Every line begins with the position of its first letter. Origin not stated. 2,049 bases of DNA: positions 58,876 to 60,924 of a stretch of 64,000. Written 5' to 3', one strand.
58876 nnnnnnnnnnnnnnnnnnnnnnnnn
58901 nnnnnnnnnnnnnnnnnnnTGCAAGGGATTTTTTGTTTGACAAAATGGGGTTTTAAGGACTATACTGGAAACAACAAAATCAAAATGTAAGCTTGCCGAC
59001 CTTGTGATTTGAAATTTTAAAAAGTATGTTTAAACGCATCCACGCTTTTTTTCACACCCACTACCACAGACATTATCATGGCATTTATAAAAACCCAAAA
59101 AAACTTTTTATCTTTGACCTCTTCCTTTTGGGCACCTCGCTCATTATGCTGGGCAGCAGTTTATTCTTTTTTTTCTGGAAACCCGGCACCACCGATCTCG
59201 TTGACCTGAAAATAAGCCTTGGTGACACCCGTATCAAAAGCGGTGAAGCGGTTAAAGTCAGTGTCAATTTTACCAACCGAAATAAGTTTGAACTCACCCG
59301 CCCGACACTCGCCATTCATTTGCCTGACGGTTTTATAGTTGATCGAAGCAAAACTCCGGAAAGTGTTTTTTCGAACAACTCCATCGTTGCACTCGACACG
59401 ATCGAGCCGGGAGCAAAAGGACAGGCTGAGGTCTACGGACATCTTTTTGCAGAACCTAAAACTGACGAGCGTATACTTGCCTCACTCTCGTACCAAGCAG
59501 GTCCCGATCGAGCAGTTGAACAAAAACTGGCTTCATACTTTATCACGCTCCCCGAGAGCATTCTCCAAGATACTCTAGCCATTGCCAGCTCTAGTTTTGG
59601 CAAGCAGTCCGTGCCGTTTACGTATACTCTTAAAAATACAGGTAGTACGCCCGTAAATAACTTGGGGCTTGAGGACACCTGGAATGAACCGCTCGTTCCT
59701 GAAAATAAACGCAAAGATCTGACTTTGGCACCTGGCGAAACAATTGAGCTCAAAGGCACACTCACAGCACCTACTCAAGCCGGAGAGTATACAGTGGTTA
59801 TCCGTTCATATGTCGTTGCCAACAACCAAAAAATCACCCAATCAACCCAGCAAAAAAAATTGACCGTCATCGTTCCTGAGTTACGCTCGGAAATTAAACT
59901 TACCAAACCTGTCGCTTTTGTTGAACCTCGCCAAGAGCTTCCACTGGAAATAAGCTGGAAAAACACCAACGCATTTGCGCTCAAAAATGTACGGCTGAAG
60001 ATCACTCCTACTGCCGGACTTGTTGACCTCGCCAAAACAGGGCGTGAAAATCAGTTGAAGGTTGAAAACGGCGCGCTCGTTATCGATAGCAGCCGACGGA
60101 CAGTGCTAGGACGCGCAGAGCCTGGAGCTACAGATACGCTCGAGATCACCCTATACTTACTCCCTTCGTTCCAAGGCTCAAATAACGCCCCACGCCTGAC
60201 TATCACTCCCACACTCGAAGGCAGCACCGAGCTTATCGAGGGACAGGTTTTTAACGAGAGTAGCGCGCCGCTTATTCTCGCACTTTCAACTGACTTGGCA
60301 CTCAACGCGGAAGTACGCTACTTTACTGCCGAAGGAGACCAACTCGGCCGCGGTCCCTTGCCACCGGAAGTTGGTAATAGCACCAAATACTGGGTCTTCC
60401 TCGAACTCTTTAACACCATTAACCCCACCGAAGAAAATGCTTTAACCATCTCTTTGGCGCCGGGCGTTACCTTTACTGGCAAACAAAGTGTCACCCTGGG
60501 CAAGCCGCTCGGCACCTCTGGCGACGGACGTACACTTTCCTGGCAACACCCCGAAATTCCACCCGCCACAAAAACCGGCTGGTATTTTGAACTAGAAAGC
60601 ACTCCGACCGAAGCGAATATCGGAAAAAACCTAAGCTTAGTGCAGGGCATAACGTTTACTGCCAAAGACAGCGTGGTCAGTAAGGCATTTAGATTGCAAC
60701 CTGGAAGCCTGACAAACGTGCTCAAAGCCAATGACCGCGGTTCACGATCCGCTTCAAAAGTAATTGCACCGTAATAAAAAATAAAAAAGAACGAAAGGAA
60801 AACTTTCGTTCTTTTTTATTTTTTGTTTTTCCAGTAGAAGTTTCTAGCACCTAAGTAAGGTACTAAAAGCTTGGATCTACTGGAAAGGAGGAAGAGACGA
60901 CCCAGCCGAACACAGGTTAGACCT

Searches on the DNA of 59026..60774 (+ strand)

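Call 71: search_with_rna_model(model_id=R2, sources=[L024, L025, L026, L027, L028, L029], filters=off, max_evalue=1, show_alignments=6)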
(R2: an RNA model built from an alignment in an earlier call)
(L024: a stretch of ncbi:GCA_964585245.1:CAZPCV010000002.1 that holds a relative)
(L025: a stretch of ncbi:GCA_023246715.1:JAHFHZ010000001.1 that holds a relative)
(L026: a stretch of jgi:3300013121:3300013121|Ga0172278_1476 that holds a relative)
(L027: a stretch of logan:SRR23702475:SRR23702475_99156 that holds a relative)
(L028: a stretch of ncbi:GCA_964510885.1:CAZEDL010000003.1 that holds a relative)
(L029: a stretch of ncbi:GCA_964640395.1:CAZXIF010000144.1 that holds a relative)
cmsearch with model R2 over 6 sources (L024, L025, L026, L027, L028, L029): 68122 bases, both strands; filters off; matches with E-value up to 1: 10.
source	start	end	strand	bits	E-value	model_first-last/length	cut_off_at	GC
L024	7813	7871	-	60.4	8.8e-15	1-63/63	no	0.46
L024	8943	9001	-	57.6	5.5e-14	1-63/63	no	0.44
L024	7812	7870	+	33.1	5.4e-07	1-63/63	no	0.44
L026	13650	13708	-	32.1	1e-06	1-63/63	no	0.29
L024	8942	9000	+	28.7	9.8e-06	1-63/63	no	0.42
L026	13660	13692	+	17.3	0.017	17-52/63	no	0.18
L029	5195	5242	+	17.2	0.018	1-63/63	no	0.21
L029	8235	8286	+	15.4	0.058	1-63/63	no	0.44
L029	8236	8287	-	12.1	0.51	1-63/63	no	0.44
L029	5206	5241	-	11.3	0.87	15-52/63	no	0.14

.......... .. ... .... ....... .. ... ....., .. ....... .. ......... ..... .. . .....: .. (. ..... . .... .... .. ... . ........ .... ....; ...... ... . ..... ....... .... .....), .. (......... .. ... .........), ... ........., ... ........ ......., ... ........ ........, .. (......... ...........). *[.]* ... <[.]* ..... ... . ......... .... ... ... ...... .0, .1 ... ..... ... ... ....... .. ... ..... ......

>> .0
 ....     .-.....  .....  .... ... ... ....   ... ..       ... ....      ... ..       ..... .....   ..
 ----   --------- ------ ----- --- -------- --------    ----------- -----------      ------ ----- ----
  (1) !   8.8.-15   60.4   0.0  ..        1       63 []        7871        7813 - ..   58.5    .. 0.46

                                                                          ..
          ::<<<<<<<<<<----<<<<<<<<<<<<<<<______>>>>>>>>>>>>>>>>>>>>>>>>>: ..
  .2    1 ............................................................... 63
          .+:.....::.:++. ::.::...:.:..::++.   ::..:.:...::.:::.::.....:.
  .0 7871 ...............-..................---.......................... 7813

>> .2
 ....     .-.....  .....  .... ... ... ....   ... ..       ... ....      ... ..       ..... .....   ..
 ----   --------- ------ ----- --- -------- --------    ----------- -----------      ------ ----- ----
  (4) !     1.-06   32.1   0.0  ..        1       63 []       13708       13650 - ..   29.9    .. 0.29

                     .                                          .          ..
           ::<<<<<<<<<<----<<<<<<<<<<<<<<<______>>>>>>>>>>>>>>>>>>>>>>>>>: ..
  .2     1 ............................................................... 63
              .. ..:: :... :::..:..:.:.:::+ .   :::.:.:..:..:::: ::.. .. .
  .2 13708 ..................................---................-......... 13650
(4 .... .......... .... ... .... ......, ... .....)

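Call 74: search_with_rna_model(model_id=R2, source=L030, filters=off, max_evalue=1, show_alignments=4)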
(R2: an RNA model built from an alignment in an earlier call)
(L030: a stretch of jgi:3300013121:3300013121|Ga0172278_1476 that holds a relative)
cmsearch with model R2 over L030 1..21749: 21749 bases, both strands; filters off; matches with E-value up to 1: 6.
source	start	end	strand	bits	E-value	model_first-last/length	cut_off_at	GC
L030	21573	21634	-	37.2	1.1e-08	1-63/63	no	0.34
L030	17650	17708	-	32.1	3.2e-07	1-63/63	no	0.29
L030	17660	17692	+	17.3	0.0056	17-52/63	no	0.18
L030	21572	21633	+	15.8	0.014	1-63/63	no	0.34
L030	5249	5281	-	9.7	0.81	1-63/63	no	0.36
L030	5719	5736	+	9.5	0.92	1-63/63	no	0.5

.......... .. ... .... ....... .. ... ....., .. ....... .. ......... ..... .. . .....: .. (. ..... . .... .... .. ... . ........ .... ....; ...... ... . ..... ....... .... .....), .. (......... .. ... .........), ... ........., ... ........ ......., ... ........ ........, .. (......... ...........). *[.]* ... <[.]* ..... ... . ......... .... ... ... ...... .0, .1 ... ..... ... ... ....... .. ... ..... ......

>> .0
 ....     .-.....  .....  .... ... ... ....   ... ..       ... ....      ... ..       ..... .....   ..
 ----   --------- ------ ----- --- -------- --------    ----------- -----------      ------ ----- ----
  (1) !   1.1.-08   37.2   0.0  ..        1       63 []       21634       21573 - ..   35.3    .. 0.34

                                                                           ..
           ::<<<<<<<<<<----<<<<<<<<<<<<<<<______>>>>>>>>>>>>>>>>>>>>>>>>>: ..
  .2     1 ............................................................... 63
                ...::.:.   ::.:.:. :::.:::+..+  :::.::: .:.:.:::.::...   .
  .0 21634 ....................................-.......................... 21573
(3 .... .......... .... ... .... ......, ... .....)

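Call 81: search_with_rna_model(model_id=R2, sources=[L031, L020, L022], filters=off, max_evalue=0.1, show_alignments=0)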
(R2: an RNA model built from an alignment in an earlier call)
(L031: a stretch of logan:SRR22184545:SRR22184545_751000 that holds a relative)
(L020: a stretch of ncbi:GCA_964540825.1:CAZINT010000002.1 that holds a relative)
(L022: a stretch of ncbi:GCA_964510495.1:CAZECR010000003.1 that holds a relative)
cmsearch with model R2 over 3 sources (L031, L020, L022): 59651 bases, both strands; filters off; matches with E-value up to 0.1: 4.
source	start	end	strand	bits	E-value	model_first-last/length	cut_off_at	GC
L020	11798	11860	-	79.4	3e-20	1-63/63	no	0.4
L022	11805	11865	-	71.9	4.1e-18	1-63/63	no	0.39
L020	11797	11859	+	57.9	3.9e-14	1-63/63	no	0.4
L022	11804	11864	+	36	6.8e-08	1-63/63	no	0.39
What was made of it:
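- On REP/BIME (RAYT-associated) repeats: L020 and L022 each have one copy in 21.7 kb (call 81).
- L020 and L022 each have one copy in 21.7 kb, at the orthologous spot (call 81).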

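Call 92: search_with_rna_model(model_id=R2, sources=[L035, L036, L025, L028], filters=off, max_evalue=0.1, show_alignments=3)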
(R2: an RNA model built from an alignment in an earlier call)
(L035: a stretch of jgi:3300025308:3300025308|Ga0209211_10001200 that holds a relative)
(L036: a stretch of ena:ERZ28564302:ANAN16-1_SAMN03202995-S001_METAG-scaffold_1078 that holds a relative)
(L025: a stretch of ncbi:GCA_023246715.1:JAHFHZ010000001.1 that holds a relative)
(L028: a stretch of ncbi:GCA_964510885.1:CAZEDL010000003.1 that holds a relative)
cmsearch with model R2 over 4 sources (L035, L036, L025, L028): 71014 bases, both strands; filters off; matches with E-value up to 0.1: 2.
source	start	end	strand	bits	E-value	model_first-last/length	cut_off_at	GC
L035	17086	17135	-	15.8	0.048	1-63/63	no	0.52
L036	17086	17135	-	15.8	0.048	1-63/63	no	0.52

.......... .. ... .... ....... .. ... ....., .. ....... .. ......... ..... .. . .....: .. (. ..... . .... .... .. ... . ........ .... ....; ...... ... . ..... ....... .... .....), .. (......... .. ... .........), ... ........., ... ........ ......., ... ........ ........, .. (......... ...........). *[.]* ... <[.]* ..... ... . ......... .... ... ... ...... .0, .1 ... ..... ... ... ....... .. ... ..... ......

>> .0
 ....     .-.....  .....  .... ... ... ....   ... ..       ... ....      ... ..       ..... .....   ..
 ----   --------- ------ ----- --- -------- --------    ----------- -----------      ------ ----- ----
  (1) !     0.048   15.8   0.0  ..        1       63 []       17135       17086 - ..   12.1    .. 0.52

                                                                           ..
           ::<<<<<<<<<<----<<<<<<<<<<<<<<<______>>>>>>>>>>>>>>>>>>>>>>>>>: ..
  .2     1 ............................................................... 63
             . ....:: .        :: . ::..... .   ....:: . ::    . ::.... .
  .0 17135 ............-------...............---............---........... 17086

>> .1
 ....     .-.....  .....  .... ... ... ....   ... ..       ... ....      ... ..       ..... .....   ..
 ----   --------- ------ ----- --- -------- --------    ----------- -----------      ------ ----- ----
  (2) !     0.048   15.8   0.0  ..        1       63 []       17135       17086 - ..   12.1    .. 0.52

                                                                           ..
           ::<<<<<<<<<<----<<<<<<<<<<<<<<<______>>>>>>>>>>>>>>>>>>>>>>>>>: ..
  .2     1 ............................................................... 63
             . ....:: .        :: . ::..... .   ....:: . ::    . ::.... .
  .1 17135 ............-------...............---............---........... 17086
